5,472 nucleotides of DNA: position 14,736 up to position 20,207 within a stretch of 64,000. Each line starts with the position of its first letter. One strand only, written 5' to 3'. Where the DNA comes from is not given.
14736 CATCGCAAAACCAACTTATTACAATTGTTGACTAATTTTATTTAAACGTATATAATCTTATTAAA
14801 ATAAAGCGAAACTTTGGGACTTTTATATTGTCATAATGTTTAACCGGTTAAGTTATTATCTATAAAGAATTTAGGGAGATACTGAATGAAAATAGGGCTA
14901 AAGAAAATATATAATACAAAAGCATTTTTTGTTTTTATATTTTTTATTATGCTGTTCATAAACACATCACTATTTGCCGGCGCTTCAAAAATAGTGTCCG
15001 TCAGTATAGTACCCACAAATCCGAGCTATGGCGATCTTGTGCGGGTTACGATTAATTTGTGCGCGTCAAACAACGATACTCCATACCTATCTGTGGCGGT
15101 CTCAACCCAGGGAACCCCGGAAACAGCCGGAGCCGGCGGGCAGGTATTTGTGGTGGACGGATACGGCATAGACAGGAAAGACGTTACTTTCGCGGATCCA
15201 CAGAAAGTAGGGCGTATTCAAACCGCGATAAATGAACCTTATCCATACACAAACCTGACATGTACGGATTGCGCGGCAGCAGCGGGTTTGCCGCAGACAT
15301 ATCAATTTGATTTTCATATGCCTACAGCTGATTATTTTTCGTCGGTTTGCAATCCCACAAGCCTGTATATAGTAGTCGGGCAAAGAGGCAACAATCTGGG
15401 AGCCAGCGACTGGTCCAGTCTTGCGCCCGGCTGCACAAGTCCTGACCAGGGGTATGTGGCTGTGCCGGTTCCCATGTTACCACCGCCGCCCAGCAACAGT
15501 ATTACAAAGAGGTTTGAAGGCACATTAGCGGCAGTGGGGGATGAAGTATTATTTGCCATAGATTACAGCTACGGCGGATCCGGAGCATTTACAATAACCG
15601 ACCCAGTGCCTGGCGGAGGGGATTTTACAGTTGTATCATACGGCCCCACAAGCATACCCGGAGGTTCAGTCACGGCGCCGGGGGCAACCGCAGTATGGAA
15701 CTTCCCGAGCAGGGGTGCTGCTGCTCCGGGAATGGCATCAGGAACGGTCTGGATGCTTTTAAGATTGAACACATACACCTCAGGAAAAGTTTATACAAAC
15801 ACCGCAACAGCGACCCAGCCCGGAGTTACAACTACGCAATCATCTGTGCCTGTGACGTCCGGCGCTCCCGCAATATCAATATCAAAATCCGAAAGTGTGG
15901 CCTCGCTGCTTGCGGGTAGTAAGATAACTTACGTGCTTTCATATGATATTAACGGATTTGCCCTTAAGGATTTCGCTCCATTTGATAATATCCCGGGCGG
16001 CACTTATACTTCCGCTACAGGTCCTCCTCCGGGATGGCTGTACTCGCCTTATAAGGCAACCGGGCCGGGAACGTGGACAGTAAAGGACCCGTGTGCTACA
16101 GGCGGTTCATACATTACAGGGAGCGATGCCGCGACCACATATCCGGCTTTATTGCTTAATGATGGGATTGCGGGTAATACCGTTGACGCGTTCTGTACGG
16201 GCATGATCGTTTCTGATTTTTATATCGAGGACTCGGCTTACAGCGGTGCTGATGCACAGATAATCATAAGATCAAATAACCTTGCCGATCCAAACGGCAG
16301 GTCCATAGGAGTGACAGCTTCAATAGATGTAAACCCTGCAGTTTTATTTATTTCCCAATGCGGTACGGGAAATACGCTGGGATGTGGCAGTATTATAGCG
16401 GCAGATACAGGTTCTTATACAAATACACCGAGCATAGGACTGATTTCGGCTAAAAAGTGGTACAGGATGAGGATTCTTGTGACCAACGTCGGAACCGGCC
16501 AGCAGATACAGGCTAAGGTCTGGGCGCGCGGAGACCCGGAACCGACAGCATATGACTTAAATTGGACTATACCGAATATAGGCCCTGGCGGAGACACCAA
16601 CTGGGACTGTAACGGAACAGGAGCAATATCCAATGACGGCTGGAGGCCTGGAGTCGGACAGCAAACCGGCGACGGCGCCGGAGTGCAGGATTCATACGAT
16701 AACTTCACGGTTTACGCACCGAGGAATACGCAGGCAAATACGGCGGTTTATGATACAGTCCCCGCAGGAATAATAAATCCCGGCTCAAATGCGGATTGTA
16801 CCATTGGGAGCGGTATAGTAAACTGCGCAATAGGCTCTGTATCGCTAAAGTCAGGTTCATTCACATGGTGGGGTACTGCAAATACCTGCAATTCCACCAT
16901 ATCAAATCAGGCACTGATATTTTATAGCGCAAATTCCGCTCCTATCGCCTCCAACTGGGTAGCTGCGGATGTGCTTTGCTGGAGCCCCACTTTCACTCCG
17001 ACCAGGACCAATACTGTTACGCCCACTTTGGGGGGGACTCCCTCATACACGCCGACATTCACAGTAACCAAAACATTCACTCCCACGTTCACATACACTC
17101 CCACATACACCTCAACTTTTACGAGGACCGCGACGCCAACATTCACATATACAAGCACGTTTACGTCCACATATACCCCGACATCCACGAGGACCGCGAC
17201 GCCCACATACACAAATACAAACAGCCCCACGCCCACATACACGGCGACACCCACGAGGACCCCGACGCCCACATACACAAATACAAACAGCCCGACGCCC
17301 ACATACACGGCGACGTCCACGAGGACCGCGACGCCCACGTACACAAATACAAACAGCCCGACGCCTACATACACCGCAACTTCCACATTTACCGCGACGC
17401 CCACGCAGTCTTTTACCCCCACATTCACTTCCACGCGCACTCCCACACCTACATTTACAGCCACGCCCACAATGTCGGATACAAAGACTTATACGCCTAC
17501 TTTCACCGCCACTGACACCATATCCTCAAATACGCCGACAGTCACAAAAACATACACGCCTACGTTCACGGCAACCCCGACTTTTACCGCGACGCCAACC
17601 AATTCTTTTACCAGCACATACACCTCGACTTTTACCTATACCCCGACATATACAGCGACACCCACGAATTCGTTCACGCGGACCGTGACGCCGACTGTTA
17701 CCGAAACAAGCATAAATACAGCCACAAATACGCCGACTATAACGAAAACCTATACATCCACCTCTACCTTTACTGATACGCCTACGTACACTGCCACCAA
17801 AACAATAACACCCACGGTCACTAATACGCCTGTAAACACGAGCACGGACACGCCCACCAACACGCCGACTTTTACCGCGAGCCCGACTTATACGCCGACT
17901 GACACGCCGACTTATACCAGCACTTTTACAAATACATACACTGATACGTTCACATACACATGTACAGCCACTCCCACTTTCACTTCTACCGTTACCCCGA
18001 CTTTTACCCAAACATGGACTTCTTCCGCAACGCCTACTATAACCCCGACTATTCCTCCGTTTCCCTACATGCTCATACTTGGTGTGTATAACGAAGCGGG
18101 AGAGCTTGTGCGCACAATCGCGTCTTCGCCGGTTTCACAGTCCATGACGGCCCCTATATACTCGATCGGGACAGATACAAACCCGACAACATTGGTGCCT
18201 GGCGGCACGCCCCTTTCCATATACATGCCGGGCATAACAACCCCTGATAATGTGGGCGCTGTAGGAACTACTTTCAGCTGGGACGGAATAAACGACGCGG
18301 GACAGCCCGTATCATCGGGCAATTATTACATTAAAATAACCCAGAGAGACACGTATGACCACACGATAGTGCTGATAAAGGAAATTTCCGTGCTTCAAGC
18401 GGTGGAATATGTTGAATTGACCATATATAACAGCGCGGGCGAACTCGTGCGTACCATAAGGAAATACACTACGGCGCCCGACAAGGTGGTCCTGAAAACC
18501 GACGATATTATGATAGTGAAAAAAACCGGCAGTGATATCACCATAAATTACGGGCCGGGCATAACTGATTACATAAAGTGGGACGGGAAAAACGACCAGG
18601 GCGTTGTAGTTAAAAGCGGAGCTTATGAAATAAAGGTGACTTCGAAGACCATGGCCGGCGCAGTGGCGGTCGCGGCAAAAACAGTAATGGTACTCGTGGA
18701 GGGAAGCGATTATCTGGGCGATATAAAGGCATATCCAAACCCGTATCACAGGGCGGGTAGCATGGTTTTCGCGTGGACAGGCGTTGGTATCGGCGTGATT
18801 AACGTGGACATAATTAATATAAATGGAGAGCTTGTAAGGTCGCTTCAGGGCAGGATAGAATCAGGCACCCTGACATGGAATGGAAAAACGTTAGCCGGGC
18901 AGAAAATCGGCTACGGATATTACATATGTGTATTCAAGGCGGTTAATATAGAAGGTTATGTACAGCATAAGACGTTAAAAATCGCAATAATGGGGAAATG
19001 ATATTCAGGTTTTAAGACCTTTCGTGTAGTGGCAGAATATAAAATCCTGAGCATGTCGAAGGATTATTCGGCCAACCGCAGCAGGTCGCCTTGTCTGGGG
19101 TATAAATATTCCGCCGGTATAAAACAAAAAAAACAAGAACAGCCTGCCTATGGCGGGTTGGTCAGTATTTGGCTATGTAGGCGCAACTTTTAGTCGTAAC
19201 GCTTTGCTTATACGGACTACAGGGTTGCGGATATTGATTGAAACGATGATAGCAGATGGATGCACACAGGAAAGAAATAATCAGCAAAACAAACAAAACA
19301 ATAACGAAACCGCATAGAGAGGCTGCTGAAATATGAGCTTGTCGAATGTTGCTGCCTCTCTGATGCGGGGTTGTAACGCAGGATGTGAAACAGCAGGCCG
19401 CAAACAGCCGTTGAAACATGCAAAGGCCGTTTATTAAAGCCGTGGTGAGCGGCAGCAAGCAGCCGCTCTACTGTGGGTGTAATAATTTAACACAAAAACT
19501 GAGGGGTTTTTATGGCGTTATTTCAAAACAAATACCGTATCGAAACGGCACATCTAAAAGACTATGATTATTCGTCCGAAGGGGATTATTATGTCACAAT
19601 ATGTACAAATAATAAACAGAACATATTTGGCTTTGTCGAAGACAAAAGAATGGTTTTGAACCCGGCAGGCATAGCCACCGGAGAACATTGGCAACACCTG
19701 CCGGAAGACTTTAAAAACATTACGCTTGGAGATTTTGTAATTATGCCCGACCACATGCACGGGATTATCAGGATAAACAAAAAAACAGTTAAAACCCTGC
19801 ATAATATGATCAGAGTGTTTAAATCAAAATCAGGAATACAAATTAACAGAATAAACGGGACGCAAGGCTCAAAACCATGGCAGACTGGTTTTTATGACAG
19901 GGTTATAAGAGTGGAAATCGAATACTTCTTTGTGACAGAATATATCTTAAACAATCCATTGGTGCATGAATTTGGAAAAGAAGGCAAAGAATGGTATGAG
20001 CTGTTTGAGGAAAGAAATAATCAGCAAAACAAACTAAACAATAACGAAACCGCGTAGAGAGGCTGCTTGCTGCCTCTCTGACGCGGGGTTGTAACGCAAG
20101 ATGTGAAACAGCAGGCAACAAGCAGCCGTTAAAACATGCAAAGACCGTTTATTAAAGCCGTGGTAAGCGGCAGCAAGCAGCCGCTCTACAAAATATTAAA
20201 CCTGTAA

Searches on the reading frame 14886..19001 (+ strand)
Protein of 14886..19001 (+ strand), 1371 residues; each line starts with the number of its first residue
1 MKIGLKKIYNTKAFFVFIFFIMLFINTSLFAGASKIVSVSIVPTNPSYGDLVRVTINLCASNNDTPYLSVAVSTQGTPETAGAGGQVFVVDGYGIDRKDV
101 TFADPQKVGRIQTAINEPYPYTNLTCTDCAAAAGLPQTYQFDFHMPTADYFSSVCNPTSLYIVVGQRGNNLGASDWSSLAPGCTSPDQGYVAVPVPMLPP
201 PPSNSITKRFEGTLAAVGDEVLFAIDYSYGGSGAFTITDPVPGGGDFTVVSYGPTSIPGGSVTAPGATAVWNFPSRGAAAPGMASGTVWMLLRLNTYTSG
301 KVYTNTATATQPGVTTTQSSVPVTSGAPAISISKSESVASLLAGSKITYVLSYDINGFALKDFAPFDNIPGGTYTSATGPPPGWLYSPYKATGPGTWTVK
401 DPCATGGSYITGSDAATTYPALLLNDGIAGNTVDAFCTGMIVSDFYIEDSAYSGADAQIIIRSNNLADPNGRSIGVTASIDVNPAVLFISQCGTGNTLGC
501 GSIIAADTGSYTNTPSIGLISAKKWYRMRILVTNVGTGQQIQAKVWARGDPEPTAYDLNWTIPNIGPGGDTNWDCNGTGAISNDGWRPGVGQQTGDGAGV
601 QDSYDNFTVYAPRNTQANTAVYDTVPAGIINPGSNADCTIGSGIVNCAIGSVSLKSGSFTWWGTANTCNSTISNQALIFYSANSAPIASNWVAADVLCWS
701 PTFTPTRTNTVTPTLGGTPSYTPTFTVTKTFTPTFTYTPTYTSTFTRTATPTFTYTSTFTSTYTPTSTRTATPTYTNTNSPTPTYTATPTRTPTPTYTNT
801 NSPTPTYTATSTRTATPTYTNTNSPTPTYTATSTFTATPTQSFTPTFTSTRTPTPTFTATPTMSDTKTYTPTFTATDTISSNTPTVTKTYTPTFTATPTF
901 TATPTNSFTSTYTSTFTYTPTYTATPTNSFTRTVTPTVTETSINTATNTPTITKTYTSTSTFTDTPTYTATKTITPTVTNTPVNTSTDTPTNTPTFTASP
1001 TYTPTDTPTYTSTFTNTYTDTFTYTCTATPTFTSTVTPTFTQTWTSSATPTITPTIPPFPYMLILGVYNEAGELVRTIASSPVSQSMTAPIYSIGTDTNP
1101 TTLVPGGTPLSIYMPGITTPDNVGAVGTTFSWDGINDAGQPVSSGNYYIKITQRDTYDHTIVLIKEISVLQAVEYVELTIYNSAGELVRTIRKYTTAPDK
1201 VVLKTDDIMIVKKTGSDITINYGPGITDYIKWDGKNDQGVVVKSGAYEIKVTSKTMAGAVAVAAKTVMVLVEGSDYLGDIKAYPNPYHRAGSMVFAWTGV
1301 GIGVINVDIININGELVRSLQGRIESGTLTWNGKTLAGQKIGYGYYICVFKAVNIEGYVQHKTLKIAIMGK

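Call 9: search_protein_families(library=pfam, proteins=[window:14886-19001:+], max_evalue=0.01)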
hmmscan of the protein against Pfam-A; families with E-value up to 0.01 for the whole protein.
window:14886-19001:+ (1371 aa): 1 family
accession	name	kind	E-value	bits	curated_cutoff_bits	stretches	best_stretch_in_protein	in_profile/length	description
PF13860.13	FlgD_ig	-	2.3e-19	69.6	27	2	1129-1154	51-76/79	FlgD Ig-like domain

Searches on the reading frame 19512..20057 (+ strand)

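Call 29: search_protein_families(library=pfam, proteins=[window:19512-20057:+], max_evalue=0.01)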
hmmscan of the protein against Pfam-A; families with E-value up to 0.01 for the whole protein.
window:19512-20057:+ (181 aa): 1 family
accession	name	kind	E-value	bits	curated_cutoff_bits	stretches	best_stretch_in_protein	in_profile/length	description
PF01797.21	Y1_Tnp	-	1.6e-05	25.5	23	1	68-133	39-107/121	Transposase IS200 like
